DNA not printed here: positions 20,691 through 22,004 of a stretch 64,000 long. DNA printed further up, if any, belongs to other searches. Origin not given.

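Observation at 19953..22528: Kdo operon in which the arabinose-5-phosphate isomerase slot holds an FSA/TalC-type aldolase fused to a KdsD-like CBS pair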

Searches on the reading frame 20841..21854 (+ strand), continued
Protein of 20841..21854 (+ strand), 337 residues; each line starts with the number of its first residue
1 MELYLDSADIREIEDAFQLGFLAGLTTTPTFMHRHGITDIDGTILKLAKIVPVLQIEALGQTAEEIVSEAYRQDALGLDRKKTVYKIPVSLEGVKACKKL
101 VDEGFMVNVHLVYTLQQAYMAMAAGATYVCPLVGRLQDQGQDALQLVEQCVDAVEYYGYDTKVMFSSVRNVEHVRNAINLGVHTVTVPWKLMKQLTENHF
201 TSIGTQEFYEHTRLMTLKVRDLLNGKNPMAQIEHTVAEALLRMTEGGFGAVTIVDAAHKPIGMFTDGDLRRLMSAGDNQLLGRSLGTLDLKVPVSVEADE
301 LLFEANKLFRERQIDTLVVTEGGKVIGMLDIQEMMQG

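Call 41: find_encoding_contigs(protein=P0136, flank=8000, max_places=4)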
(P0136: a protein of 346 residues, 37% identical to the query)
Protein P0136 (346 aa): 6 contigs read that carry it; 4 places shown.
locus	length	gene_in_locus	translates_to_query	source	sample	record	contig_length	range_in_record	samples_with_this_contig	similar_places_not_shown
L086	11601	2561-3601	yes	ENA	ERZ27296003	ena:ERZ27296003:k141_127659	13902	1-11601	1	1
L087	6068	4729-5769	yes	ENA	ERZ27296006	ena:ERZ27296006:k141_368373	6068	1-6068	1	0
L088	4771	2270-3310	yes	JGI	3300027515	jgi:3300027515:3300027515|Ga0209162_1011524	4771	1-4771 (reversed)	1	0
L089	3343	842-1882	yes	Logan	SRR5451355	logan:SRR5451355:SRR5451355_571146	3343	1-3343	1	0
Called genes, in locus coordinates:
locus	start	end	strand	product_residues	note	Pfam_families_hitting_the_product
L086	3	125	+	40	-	?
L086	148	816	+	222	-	PF04199:Cyclase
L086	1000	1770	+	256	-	PF02348:CTP_transf_3, PF12804:NTP_transf_3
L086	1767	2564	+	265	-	PF00793:DAHP_synth_1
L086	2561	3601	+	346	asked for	PF00923:TAL_FSA, PF00571:CBS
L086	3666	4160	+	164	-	PF00702:Hydrolase (weak), PF08282:Hydrolase_3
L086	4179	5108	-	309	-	PF04055:Radical_SAM, PF13186:SPASM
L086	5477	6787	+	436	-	-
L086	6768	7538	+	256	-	PF03328:HpcH_HpaI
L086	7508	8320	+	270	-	PF02348:CTP_transf_3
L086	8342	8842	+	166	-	PF05148:Methyltransf_8 (weak), PF13489:Methyltransf_23 (weak), PF08241:Methyltransf_11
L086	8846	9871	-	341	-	-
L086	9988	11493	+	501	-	PF01943:Polysacc_synt, PF13440:Polysacc_synt_3, PF03023:MurJ (weak)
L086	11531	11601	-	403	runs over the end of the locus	PF00483:NTP_transferase, PF12804:NTP_transf_3, PF25084:LbH_EIF2B, PF00132:Hexapep, PF14602:Hexapep_2, PF25087:GMPPB_C, PF25084:LbH_EIF2B, PF00132:Hexapep, +1 more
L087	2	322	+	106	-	?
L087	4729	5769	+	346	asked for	PF00923:TAL_FSA, PF00571:CBS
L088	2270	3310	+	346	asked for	PF00923:TAL_FSA, PF00571:CBS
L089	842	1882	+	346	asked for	PF00923:TAL_FSA, PF00571:CBS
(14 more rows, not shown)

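Call 42: find_encoding_contigs(protein=P0140, flank=8000, max_places=3)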
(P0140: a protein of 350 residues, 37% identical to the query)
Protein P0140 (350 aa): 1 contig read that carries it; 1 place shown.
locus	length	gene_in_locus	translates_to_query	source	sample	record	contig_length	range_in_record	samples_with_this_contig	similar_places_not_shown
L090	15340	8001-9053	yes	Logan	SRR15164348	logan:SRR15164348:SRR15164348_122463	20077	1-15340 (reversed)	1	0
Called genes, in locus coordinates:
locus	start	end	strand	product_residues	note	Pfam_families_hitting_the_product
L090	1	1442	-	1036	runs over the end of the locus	PF02310:B12-binding (weak), PF04055:Radical_SAM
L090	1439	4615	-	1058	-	PF04055:Radical_SAM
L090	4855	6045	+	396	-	PF06722:EryCIII-like_C (weak)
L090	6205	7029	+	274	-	PF00793:DAHP_synth_1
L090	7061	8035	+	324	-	PF04055:Radical_SAM, PF13186:SPASM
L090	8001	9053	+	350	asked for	PF00923:TAL_FSA, PF00571:CBS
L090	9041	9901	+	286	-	PF00535:Glycos_transf_2, PF13641:Glyco_tranf_2_3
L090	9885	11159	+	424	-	PF04577:Glyco_transf_61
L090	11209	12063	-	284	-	PF01075:Glyco_transf_9 (weak)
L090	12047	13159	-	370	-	PF04055:Radical_SAM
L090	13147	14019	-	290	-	-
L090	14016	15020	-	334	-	PF04055:Radical_SAM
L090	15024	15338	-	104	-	?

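Call 43: find_encoding_contigs(protein=P0142, flank=8000, max_places=3)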
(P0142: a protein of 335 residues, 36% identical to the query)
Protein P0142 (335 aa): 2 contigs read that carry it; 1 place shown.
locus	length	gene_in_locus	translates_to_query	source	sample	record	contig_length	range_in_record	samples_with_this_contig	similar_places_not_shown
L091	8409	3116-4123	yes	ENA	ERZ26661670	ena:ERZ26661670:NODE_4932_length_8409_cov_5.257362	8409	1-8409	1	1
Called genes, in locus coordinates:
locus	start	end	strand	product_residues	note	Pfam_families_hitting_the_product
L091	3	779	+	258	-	?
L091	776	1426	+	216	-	PF02348:CTP_transf_3, PF12804:NTP_transf_3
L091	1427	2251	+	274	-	PF05711:TylF, PF13578:Methyltransf_24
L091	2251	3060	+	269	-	PF00793:DAHP_synth_1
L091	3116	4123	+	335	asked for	PF00923:TAL_FSA, PF00571:CBS (weak)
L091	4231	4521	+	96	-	-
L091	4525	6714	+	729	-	PF01408:GFO_IDH_MocA, PF02894:GFO_IDH_MocA_C, PF22725:GFO_IDH_MocA_C3, PF01073:3Beta_HSD, PF01370:Epimerase, PF05368:NmrA, PF13460:NAD_binding_10, PF07993:NAD_binding_4, +3 more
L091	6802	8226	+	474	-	PF04932:Wzy_C (weak)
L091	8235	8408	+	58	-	?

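Call 44: find_encoding_contigs(protein=P0155, flank=8000, max_places=3)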
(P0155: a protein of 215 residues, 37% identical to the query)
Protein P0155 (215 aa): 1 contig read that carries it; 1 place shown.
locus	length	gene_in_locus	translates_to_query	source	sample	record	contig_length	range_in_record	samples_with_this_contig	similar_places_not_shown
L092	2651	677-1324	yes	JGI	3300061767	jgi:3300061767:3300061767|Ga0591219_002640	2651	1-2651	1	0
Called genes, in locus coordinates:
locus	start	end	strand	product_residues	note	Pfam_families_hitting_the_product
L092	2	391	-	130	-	?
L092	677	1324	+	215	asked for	PF00923:TAL_FSA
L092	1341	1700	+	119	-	-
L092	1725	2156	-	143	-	PF05443:ROS_MUCR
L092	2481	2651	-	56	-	?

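Call 45: find_encoding_contigs(protein=P0164, flank=8000, max_places=3)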
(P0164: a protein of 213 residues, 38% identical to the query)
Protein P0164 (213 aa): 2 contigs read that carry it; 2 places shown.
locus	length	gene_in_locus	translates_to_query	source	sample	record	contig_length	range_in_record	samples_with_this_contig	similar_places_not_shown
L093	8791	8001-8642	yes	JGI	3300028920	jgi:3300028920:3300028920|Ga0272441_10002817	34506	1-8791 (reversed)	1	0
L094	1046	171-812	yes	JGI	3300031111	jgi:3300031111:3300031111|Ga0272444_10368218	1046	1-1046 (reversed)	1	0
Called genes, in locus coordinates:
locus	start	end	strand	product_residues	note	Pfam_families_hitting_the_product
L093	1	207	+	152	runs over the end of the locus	PF13527:Acetyltransf_9 (weak), PF00583:Acetyltransf_1, PF13673:Acetyltransf_10 (weak), PF13508:Acetyltransf_7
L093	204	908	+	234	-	PF10988:DUF2807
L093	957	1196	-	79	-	-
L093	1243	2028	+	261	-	PF10418:DHODB_Fe-S_bind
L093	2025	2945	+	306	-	PF01180:DHO_dh, PF01207:Dus (faint)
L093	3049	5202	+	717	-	PF00989:PAS, PF08448:PAS_4, PF13426:PAS_9, PF08447:PAS_3 (weak), PF08448:PAS_4, PF13426:PAS_9, PF00990:GGDEF, PF00563:EAL, +2 more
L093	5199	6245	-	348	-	PF00571:CBS, PF00990:GGDEF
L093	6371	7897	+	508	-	PF01134:GIDA (weak), PF01262:AlaDh_PNT_C (faint), PF02737:3HCDH_N (faint), PF03486:HI0933_like (faint), PF07992:Pyr_redox_2, PF13738:Pyr_redox_3 (faint), PF00070:Pyr_redox, PF02852:Pyr_redox_dim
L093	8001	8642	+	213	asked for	PF00923:TAL_FSA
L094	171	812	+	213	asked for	PF00923:TAL_FSA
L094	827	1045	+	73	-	?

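Call 47: list_cluster_members(proteins=[P0128, P0132, P0136, P0140, P0142, P0147, P0149, P0154, P0155, P0164])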
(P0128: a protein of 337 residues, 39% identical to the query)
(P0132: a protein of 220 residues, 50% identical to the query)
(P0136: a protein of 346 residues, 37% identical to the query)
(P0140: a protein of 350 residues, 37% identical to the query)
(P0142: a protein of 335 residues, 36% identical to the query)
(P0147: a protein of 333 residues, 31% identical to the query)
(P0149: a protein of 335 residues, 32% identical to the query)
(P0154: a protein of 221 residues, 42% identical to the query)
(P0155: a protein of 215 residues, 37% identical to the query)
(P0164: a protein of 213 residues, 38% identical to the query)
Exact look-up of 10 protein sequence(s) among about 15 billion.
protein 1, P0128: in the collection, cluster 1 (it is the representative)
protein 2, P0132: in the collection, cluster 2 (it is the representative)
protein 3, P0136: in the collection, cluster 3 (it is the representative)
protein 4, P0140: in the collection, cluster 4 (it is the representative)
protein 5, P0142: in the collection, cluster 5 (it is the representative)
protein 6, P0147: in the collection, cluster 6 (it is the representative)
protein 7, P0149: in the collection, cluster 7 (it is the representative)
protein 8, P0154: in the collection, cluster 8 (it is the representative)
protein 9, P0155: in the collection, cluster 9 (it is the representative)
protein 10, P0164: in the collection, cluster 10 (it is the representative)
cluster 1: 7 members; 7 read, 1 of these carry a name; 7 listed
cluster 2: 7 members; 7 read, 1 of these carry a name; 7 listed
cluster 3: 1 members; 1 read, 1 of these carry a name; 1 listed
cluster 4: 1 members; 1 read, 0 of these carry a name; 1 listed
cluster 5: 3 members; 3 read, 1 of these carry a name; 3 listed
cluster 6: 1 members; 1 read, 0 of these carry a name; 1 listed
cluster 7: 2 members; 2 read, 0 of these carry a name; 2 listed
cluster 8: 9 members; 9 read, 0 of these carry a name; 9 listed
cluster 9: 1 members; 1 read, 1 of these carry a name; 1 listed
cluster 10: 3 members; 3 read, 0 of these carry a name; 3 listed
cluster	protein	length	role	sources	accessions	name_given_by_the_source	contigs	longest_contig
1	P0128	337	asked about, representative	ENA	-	-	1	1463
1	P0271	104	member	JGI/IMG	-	arabinose-5-phosphate isomerase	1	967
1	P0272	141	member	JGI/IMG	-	-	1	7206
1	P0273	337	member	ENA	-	-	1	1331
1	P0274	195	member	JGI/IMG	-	-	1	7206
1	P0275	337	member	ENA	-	-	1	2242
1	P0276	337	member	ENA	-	-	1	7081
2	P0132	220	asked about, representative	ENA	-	-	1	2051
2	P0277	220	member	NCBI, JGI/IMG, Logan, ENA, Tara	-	strand:- start:7 stop:669 length:663 start_codon:yes stop_codon:yes gene_type:complete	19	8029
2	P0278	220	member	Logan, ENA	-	-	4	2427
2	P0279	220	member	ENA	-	-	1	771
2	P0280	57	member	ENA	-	-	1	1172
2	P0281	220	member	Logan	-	-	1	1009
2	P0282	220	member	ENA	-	-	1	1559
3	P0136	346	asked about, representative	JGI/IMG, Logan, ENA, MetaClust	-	\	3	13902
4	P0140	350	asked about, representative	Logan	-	-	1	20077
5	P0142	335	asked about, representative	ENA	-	-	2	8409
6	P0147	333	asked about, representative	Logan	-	-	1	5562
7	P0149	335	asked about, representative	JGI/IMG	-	-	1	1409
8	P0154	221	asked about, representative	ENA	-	-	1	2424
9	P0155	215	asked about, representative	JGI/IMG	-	transaldolase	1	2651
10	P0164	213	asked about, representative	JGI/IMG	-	-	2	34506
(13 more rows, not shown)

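Call 61: find_related_loci(query=A3, collection=metagenome_contigs, flank=6000)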
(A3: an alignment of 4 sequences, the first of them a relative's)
Query A3 (221 aa) in metagenome_contigs; peptide patterns used: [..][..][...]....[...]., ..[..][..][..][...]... (x = any residue, [..] = any of these).
600 stretches matched a pattern (row limit reached: there are more); 281 encode a relative of the query (tblastn E <= 1e-3); the best 80 are kept; 80 distinct loci.
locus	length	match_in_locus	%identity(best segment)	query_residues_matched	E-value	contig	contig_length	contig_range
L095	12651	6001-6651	62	1-221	7e-88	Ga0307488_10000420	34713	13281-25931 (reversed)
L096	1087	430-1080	59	1-221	3e-89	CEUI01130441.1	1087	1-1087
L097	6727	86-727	60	1-219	1e-82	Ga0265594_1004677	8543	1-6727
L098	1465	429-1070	59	1-219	5e-86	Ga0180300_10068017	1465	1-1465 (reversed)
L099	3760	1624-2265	57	1-219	1e-79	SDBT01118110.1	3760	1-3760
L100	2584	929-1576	55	1-221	3e-81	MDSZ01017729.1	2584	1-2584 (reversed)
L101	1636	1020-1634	60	1-210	7e-83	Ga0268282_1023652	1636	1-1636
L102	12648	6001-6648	57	1-221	3e-78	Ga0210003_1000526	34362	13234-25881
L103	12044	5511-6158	54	1-221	8e-77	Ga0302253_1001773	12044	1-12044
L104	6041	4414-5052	58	1-218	1e-76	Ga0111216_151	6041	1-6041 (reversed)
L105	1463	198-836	56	1-218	6e-80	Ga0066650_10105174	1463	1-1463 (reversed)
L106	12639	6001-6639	55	1-218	4e-75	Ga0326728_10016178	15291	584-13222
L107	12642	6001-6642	53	1-219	9e-75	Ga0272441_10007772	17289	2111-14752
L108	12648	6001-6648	52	1-221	2e-74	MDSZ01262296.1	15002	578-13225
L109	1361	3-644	54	1-219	6e-78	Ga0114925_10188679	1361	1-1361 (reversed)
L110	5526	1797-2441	53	2-221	2e-73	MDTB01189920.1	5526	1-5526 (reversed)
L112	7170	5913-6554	53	1-219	1e-72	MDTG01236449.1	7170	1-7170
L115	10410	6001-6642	51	1-219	8e-71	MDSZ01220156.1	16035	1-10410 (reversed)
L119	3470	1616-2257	52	1-219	7e-70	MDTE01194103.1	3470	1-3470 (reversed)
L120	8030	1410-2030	52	1-220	2e-69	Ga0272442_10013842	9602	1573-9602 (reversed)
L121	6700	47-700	49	1-221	1e-69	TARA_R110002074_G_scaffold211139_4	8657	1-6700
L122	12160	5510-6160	51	1-221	2e-68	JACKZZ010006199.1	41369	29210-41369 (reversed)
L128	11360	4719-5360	50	1-219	3e-64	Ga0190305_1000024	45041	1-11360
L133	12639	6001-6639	46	1-219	1e-60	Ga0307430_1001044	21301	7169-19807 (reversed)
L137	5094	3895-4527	45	1-218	1e-56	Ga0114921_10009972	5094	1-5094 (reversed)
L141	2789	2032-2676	42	1-221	1e-53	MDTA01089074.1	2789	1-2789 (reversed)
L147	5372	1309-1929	42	1-214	5e-50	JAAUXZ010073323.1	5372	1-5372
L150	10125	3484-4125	42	1-216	1e-49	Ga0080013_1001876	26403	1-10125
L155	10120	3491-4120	41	1-217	4e-49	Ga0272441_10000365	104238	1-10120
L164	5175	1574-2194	40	1-214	6e-48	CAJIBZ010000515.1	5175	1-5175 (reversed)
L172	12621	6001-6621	42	1-214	3e-47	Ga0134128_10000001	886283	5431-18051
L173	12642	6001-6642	42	1-216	8e-47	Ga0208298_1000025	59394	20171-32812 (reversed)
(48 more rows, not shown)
